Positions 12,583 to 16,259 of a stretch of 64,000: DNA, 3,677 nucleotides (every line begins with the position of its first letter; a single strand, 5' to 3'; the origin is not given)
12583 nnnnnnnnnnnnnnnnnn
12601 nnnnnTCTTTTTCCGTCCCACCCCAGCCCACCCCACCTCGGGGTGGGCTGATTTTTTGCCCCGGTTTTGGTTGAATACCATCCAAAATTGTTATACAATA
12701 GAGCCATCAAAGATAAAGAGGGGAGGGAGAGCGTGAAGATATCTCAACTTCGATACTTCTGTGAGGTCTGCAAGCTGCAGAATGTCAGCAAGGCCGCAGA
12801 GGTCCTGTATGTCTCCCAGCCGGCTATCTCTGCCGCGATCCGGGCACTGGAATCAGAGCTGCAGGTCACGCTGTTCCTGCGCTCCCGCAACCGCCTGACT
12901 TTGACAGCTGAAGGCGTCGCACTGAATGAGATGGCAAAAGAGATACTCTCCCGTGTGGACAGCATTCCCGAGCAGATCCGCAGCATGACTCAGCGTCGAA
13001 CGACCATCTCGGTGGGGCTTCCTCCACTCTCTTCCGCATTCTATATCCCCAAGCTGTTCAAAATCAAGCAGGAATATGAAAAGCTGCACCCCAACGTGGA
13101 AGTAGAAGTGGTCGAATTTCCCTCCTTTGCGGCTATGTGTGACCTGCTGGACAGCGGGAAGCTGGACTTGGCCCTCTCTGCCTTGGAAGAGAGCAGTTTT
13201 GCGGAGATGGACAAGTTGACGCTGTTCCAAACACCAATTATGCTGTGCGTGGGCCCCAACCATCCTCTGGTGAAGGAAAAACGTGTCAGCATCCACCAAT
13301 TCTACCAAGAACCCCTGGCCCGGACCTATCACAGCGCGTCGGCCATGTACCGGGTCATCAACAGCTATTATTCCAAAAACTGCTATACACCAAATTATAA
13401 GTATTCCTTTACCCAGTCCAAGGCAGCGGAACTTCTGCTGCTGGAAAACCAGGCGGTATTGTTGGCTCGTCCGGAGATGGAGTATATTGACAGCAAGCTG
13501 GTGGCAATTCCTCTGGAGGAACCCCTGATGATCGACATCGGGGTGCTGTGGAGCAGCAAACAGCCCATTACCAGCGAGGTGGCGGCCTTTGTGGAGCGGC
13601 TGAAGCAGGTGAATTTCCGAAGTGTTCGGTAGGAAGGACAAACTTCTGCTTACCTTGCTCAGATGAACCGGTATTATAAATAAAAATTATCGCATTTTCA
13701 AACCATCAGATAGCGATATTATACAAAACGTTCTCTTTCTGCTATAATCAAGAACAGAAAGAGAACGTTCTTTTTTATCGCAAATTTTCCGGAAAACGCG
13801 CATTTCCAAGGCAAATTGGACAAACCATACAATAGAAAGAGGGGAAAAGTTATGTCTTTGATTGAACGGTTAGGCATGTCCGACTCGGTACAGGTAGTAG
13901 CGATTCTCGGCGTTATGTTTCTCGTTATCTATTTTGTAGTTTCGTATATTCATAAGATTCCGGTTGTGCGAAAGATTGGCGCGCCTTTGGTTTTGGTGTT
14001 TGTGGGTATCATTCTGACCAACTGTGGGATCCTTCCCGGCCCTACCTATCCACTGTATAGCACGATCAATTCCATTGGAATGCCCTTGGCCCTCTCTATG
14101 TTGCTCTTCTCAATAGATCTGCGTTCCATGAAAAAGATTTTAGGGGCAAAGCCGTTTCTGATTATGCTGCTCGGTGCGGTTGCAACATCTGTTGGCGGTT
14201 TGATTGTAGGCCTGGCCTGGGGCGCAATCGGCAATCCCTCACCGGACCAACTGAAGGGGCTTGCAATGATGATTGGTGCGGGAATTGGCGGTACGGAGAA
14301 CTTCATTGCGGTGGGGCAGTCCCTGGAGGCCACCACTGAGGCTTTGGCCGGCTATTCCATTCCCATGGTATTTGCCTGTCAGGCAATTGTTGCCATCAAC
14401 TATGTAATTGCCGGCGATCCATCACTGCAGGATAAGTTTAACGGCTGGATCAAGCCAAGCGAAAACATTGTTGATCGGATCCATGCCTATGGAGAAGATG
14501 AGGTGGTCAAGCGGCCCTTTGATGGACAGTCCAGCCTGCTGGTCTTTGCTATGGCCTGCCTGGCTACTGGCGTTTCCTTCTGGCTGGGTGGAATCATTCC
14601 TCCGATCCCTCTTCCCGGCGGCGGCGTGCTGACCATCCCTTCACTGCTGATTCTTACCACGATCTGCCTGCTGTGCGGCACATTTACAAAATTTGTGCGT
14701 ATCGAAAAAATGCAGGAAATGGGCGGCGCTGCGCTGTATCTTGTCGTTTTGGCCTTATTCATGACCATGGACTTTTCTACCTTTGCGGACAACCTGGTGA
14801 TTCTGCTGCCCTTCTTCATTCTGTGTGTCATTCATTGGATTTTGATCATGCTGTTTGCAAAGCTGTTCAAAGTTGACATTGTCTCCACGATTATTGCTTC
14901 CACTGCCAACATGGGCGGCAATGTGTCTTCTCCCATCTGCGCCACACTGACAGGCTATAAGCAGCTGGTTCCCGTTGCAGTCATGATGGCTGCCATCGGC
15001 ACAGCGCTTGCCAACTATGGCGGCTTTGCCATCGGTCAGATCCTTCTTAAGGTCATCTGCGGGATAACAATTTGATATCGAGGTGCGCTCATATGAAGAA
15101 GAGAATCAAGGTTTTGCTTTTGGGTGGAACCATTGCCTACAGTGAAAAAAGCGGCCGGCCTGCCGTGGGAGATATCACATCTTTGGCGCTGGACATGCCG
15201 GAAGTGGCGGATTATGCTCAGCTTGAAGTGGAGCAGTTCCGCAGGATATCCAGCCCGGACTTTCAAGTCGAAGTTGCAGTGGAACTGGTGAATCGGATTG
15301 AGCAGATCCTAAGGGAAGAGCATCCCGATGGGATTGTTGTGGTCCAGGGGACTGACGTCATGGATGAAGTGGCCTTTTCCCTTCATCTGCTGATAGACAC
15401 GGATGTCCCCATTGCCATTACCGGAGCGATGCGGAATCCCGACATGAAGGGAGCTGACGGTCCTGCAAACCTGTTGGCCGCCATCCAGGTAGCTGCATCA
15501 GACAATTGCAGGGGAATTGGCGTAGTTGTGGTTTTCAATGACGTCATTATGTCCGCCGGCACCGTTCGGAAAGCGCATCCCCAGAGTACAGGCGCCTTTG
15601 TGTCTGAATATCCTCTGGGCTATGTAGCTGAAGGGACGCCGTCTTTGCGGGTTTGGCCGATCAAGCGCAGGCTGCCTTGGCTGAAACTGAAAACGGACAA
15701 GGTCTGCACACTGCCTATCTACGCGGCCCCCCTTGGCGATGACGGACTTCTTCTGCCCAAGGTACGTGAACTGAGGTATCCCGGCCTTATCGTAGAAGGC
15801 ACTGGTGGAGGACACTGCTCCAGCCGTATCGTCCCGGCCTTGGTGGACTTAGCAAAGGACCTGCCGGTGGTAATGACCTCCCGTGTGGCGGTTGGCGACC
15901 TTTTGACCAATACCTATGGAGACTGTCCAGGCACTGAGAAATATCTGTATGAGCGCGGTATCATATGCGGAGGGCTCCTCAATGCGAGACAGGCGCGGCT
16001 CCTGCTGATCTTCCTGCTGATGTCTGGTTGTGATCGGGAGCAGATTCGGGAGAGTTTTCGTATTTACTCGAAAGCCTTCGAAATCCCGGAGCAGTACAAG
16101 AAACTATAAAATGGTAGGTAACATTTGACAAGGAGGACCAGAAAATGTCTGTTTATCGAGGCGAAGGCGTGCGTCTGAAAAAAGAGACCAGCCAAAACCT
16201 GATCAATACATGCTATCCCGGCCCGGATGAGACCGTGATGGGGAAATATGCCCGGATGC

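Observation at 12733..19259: Catabolic islet pairing an asparaginase with two divergent argininosuccinate-lyase paralogues: possible new route for N-substituted asparagine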

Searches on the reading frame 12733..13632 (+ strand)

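Call 3: search_protein_families(library=pfam, proteins=[window:12733-13632:+])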
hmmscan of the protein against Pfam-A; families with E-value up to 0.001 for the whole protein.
window:12733-13632:+ (299 aa): 2 families
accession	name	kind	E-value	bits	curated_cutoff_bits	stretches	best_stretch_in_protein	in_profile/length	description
PF03466.25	LysR_substrate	-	7.1e-25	88.1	28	1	87-293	3-207/209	LysR substrate binding domain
PF00126.33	HTH_1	-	1.4e-20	73.4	26.6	1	4-61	2-59/60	Bacterial regulatory helix-turn-helix protein, lysR family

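Call 4: search_protein_families(library=ncbifam, proteins=[window:12733-13632:+])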
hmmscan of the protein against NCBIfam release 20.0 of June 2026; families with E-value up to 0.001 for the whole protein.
window:12733-13632:+ (299 aa): 55 families (the best 25 are shown)
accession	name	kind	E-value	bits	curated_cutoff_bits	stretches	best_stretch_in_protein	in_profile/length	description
NF047520.1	trans_act_CidR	equivalog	1.5e-38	132.7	415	1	1-292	1-290/292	cidABC operon transcriptional activator CidR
NF053705.1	TransRegGltCGpos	equivalog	2.2e-29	102.6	350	1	1-291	1-290/300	glutamate biosynthesis transcriptional regulator GltC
NF008416.0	PRK11242.1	equivalog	6.4e-28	97.9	277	1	2-289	2-286/300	transcriptional regulator CynR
NF009327.0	PRK12684.1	subfamily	4.6e-27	95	402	1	1-221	1-219/313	CysB family HTH-type transcriptional regulator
NF007385.0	PRK09906.1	equivalog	8.2e-27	94.1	356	1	1-221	1-217/296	DNA-binding transcriptional regulator HcaR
NF040786.1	LysR_Sec_metab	equivalog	1.3e-26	93.3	250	1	1-195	1-193/298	selenium metabolism-associated LysR family transcriptional regulator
NF009326.0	PRK12681.1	equivalog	1.9e-25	90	436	1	1-228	1-226/324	HTH-type transcriptional regulator CysB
NF047354.1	trans_reg_GltC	equivalog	2.1e-25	89.8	300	1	1-251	1-243/290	glutamate biosynthesis transcriptional regulator GltC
TIGR03339.1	phn_lysR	subfamily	2.8e-25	89.2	341.1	1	5-196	1-185/279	aminoethylphosphonate catabolism associated LysR family transcriptional regulator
NF045775.1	acetoin_reg_AlsR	exception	7e-25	88.1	430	1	1-224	1-221/290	acetoin biosynthesis transcriptional regulator AlsR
TIGR02424.1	TF_pcaQ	equivalog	7.5e-25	87.4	303.8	1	2-196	4-196/300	pca operon transcription factor PcaQ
NF007439.0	PRK09986.1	equivalog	9.9e-25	87.5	290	1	4-291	10-295/296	LysR family transcriptional regulator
NF008361.0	PRK11151.1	equivalog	1.9e-22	79.9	329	1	1-193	1-189/305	DNA-binding transcriptional regulator OxyR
NF050018.1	StrsTransRegOxyRFcella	equivalog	3.8e-20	72.6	500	1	2-195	2-191/289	oxidative stress transcriptional regulator OxyR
NF045990.1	TransRegCbbRRhodb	equivalog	1.6e-19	70.1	450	1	3-197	8-200/304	LysR family regulator CbbR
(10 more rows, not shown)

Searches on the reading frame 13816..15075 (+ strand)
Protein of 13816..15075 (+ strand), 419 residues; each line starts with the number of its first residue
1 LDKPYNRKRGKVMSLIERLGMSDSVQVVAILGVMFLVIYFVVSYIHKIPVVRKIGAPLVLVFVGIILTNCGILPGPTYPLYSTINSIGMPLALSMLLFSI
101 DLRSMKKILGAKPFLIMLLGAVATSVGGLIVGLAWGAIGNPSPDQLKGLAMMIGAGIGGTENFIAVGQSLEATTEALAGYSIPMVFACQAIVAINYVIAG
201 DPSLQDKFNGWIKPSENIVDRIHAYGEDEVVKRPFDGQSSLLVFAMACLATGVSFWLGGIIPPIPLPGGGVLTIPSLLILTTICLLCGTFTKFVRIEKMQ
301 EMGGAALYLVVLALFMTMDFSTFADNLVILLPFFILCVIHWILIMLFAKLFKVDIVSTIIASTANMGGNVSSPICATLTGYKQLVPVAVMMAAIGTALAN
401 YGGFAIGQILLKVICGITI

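Call 3: search_protein_families(library=pfam, proteins=[window:13816-15075:+])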
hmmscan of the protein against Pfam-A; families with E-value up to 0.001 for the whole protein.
window:13816-15075:+ (419 aa): 1 family
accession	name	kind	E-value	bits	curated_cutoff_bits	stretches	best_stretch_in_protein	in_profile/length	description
PF05684.17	DUF819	-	6.2e-38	131.2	27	1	44-412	15-378/379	Protein of unknown function (DUF819)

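Call 4: search_protein_families(library=ncbifam, proteins=[window:13816-15075:+])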
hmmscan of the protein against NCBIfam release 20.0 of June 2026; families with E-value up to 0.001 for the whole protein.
window:13816-15075:+ (419 aa): 0 families

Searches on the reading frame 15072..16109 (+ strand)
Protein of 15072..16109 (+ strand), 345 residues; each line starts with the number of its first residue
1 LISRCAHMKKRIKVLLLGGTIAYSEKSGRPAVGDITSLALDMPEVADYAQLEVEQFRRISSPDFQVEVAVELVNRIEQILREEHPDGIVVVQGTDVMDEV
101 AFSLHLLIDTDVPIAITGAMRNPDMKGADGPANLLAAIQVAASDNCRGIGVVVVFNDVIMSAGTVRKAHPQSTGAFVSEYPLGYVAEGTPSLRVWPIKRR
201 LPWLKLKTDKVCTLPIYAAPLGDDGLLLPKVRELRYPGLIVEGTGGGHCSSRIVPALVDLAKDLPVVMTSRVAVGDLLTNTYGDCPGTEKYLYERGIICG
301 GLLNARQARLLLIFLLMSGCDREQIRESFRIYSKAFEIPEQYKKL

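Call 3: search_protein_families(library=pfam, proteins=[window:15072-16109:+])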
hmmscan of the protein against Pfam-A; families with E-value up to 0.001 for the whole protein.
window:15072-16109:+ (345 aa): 2 families
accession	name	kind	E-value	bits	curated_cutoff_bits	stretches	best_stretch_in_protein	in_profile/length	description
PF00710.25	Asparaginase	-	3.2e-43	147.9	22.5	1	11-189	1-184/193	Asparaginase, N-terminal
PF17763.6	Asparaginase_C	-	8.6e-18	64.8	34.6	1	222-329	10-114/114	Glutaminase/Asparaginase C-terminal domain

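Call 4: search_protein_families(library=ncbifam, proteins=[window:15072-16109:+])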
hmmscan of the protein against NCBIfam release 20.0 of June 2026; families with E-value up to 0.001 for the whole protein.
window:15072-16109:+ (345 aa): 6 families
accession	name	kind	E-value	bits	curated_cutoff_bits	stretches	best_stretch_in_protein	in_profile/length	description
TIGR00520.1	asnASE_II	subfamily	8.3e-49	166.3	314.3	1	11-330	26-350/352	type II asparaginase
NF008304.0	PRK11096.1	equivalog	1.1e-40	139.3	506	1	4-332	18-348/348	L-asparaginase 2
NF003217.0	PRK04183.1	equivalog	3.2e-32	111.7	310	1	8-330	74-404/420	Glu-tRNA(Gln) amidotransferase subunit GatD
TIGR00519.1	asnASE_I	subfamily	8.9e-30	103.8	260.5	1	9-328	1-326/337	type I asparaginase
TIGR02153.1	gatD_arch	equivalog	4.2e-27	94.9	324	1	9-330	62-392/405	Glu-tRNA(Gln) amidotransferase subunit GatD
NF006998.0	PRK09461.1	equivalog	1.2e-10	41.2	376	1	8-178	2-174/337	asparaginase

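Call 44: search_solved_structures(query=window:15093-16109:+, max_evalue=1e-15, show_alignments=3)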
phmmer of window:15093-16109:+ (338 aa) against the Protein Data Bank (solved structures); distinct sequences matched with E-value up to 1e-15: 60.
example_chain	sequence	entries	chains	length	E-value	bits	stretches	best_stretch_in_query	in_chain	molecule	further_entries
8h49_A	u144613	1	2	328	8.4e-35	123.8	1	1-320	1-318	L-asparaginase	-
8h4a_A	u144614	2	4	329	4.1e-34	121.6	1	1-320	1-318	L-asparaginase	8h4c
8h4b_A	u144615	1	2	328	4.1e-34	121.6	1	1-320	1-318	L-asparaginase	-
8h44_A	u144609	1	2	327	7.8e-34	120.7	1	1-320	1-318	L-asparaginase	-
6wyw_A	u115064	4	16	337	9e-34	120.4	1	6-318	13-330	Glutaminase-asparaginase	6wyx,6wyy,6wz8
7cbr_A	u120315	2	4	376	2.1e-33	119.3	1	1-311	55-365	L-asparaginase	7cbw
7c91_B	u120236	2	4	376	2.7e-33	118.9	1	1-311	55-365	L-asparaginase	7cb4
8h45_A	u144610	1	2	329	3.8e-33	118.4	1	1-320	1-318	L-asparaginase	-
8h46_A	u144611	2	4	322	4.5e-33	118.2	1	1-311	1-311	L-asparaginase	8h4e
6wyz_A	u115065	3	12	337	6.2e-33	117.7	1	6-318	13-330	Glutaminase-asparaginase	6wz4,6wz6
8h4d_A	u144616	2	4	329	6.8e-33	117.6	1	1-320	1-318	L-asparaginase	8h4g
8h47_A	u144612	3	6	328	9.2e-33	117.1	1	1-320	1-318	L-asparaginase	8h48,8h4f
7c8q_A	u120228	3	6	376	1.3e-32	116.6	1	1-311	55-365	Asparaginase | L-asparaginase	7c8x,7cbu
1agx_A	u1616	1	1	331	4.1e-32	115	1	5-322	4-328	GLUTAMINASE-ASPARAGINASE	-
3nxk_A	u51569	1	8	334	4.8e-32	114.8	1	2-323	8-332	Cytoplasmic L-asparaginase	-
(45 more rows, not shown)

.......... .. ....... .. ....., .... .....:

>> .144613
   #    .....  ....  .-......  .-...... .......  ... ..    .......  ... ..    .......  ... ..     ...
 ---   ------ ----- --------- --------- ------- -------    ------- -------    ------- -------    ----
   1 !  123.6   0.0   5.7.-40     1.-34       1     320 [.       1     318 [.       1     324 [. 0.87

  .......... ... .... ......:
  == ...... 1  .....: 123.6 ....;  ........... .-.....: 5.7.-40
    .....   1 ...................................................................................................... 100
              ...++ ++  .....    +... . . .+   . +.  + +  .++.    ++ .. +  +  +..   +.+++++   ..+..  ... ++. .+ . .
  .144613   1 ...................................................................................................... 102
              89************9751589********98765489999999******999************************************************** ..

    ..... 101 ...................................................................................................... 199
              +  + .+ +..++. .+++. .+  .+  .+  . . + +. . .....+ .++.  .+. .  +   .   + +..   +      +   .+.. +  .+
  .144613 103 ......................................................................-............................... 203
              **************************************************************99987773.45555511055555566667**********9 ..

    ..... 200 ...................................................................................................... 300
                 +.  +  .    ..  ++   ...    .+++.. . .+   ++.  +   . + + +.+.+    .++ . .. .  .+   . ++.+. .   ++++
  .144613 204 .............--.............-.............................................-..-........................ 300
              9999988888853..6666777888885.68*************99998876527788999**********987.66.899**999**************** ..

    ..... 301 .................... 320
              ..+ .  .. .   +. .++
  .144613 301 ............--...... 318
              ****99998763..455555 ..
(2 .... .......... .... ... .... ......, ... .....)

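Call 51: find_related_loci(query=A3, collection=metagenome_contigs, flank=8000)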
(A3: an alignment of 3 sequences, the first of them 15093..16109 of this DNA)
Query A3 (338 aa) in metagenome_contigs; peptide patterns used: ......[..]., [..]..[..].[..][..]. (x = any residue, [..] = any of these).
600 stretches matched a pattern (row limit reached: there are more); 39 encode a relative of the query (tblastn E <= 1e-3); 39 distinct loci.
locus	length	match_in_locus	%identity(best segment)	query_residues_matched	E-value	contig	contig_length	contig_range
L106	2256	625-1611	45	1-329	7e-102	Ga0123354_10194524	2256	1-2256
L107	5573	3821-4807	47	3-333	5e-87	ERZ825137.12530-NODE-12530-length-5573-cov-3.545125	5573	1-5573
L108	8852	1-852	46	43-327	1e-81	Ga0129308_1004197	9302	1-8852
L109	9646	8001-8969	41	1-327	1e-61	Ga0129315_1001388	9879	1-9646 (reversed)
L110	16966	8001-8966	41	2-322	9e-55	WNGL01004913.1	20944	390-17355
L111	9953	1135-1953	41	44-318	1e-51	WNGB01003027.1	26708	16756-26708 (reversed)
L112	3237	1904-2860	38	5-322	2e-50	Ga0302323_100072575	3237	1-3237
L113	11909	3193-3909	44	79-318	2e-50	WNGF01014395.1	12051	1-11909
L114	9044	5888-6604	44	79-318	7e-50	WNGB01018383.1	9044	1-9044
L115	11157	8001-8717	44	79-318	7e-50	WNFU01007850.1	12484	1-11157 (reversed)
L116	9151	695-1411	44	79-318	7e-50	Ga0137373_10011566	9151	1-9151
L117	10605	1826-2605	41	44-305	1e-48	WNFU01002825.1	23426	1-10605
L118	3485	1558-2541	38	3-328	3e-45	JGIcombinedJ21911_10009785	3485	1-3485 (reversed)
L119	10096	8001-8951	34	4-318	1e-34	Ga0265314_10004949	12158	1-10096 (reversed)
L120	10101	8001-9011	37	3-337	2e-44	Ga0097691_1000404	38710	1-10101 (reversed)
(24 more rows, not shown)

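Call 54: search_protein_families(library=ncbifam, proteins=[L107:2342-3793:+, L109:9020-9646:+, L107:817-2208:+, L109:1202-2479:+, L109:2495-3544:+, L109:3806-5221:+, L109:5787-6827:+, L108:959-1441:+], max_evalue=0.00001)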
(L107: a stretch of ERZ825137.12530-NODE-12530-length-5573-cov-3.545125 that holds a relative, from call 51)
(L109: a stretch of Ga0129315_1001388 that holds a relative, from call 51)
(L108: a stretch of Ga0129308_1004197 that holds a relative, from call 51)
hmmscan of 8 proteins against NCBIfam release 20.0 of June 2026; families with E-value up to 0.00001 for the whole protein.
L107:2342-3793:+ (483 aa): 17 families
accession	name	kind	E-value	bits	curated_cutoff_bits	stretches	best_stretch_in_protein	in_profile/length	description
TIGR00838.1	argH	equivalog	2.1e-87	294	279.5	1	29-453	34-449/455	argininosuccinate lyase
NF002563.0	PRK02186.1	subfamily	9.7e-64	216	625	1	25-477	440-875/890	argininosuccinate lyase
NF005218.0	PRK06705.1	equivalog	2.1e-62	211.5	883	1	25-480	40-493/502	argininosuccinate lyase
NF052535.1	CoM_syn_XcbC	exception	2e-59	201.7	575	1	26-481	39-488/495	2-phosphosulfolactate phosphatase XcbC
NF008964.0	PRK12308.1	equivalog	7.6e-57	193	657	1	32-394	39-402/624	argininosuccinate lyase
TIGR00928.1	purB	equivalog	1.9e-20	73.1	326.2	1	91-295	88-295/436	adenylosuccinate lyase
TIGR02426.1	protocat_pcaB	equivalog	1.4e-19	70.2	355.75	1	79-293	78-291/338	3-carboxy-cis,cis-muconate cycloisomerase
NF005000.0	PRK06389.1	equivalog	6.2e-16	58.5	388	1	35-294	44-296/434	argininosuccinate lyase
NF006554.0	PRK09053.1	equivalog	4.2e-14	52.2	595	1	94-302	103-313/453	3-carboxy-cis,cis-muconate cycloisomerase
NF008909.0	PRK12273.1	subfamily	1.4e-13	50.6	510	1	93-284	136-336/474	aspartate ammonia-lyase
NF006500.1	PRK08937.2-4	subfamily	2.6e-13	49.6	626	1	86-284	93-293/448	adenylosuccinate lyase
NF052536.2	CoM_syn_XcbD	exception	1.6e-12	46.9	600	1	78-283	85-292/443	3-sulfopropionylcysteine synthase XcbD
TIGR00839.1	aspA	equivalog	5.9e-11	42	681.2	1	93-286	131-333/468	aspartate ammonia-lyase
NF011092.0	PRK14515.1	subfamily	8.6e-11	41.3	876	1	92-287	139-343/479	aspartate ammonia-lyase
NF004631.0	PRK05975.1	equivalog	1.2e-10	40.9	371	1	77-284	85-289/352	3-carboxy-cis,cis-muconate cycloisomerase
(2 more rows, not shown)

L109:9020-9646:+ (209 aa): 12 families
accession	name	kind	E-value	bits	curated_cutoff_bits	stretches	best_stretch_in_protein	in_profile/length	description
TIGR00838.1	argH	equivalog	4.5e-42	144.6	279.5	1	27-209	32-216/455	argininosuccinate lyase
NF005218.0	PRK06705.1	equivalog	5.8e-38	130.9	883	1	5-209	20-225/502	argininosuccinate lyase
NF002563.0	PRK02186.1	subfamily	3e-36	125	625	1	10-209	425-625/890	argininosuccinate lyase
NF052535.1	CoM_syn_XcbC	exception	5.3e-28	98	575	1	26-209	39-220/495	2-phosphosulfolactate phosphatase XcbC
NF008964.0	PRK12308.1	equivalog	6.3e-26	90.9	657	1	34-209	41-218/624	argininosuccinate lyase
TIGR02426.1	protocat_pcaB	equivalog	5.3e-14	51.9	355.75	1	21-192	19-191/338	3-carboxy-cis,cis-muconate cycloisomerase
TIGR00928.1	purB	equivalog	3e-11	42.7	326.2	1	3-186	3-183/436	adenylosuccinate lyase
NF006554.0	PRK09053.1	equivalog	7.9e-09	34.8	595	1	2-191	9-200/453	3-carboxy-cis,cis-muconate cycloisomerase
NF006500.1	PRK08937.2-4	subfamily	1.2e-08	34.2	626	1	10-179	18-186/448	adenylosuccinate lyase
NF005000.0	PRK06389.1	equivalog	4.8e-07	29.2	388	1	32-208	41-211/434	argininosuccinate lyase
NF004631.0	PRK05975.1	equivalog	9.1e-07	28.2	371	1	23-194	30-202/352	3-carboxy-cis,cis-muconate cycloisomerase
NF006764.0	PRK09285.1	equivalog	3.7e-06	25.6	446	1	88-177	111-201/456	adenylosuccinate lyase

L107:817-2208:+ (463 aa): 8 families
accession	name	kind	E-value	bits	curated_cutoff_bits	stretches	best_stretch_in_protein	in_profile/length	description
TIGR00813.1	sss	superfamily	7.3e-27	94.5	184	1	36-418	1-411/411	sodium/solute symporter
TIGR02121.1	Na_Pro_sym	equivalog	7.9e-26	90.8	515.5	1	9-448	4-463/488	sodium/proline symporter PutP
TIGR02119.1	panF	equivalog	6.5e-21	74.9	328.05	1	8-452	6-466/471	sodium/pantothenate symporter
TIGR03648.1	Na_symport_lg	subfamily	1.3e-14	53.5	320.75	1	11-198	4-191/547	VC_2705 family sodium/solute symporter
NF011948.0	PRK15419.1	equivalog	5.3e-12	45.4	955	1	4-444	3-463/502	sodium/proline symporter PutP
NF006903.2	PRK09395.1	subfamily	5.6e-10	38.2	750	1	7-200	36-230/552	cation/acetate symporter ActP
NF009135.0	PRK12488.1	subfamily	6.6e-10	38.2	850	1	9-201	35-228/549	cation/acetate symporter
TIGR02711.1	symport_actP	equivalog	2.8e-09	36.3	1099.25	1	8-192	34-220/549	cation/acetate symporter ActP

L109:1202-2479:+ (425 aa): 3 families
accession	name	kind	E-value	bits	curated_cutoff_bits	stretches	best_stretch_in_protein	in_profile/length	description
NF053623.1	fluoroAc_FarE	equivalog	6e-85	285.5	675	1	2-420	4-412/419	fluoroacetate reductase subunit FarE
NF040793.1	sarcosine_GrdG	exception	9.9e-68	228.9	780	1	1-389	1-386/428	sarcosine reductase complex component B subunit alpha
TIGR04480.1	D_pro_red_PrdA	equivalog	4.7e-08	32.1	700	0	224-326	394-493/587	D-proline reductase (dithiol) proprotein PrdA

L109:2495-3544:+ (349 aa): 6 families
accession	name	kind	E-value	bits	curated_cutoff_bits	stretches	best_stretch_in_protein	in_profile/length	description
NF040794.1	sarcosine_GrdF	exception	2.9e-125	418.3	800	1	1-349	1-349/435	sarcosine reductase complex component B subunit beta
TIGR01918.1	various_sel_PB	subfamily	4.7e-114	381.7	65.45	1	5-349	1-345/431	glycine/betaine/sarcosine/D-proline family reductase selenoprotein B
NF040795.1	betaine_GrdH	exception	1.2e-106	357.3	775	1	5-349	1-346/435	betaine reductase selenoprotein B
TIGR01917.1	gly_red_sel_B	equivalog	2.4e-98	329.8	602.2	1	5-349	1-345/431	glycine reductase complex selenoprotein B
NF041545.1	GrdB_like_no_Se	equivalog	1.2e-23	83.7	175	1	5-169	1-168/171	GrdB-related putative oxidoreductase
TIGR04483.1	D_pro_red_PrdB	equivalog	1.4e-08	34.5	300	1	219-348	21-146/238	D-proline reductase (dithiol) protein PrdB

L109:3806-5221:+ (471 aa): 1 family
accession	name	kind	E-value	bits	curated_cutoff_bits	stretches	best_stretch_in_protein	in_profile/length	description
TIGR00785.1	dass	subfamily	4.2e-52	177.3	198.6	1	29-411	2-392/444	DASS family sodium-coupled anion symporter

L109:5787-6827:+ (346 aa): 1 family
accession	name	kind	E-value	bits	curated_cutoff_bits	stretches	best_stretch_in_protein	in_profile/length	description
NF051439.1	C3LHypDHLhpIPSEAE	equivalog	8.6e-47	159.8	700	1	51-344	248-540/555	cis-3-hydroxy-L-proline dehydratase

L108:959-1441:+ (160 aa): 0 families
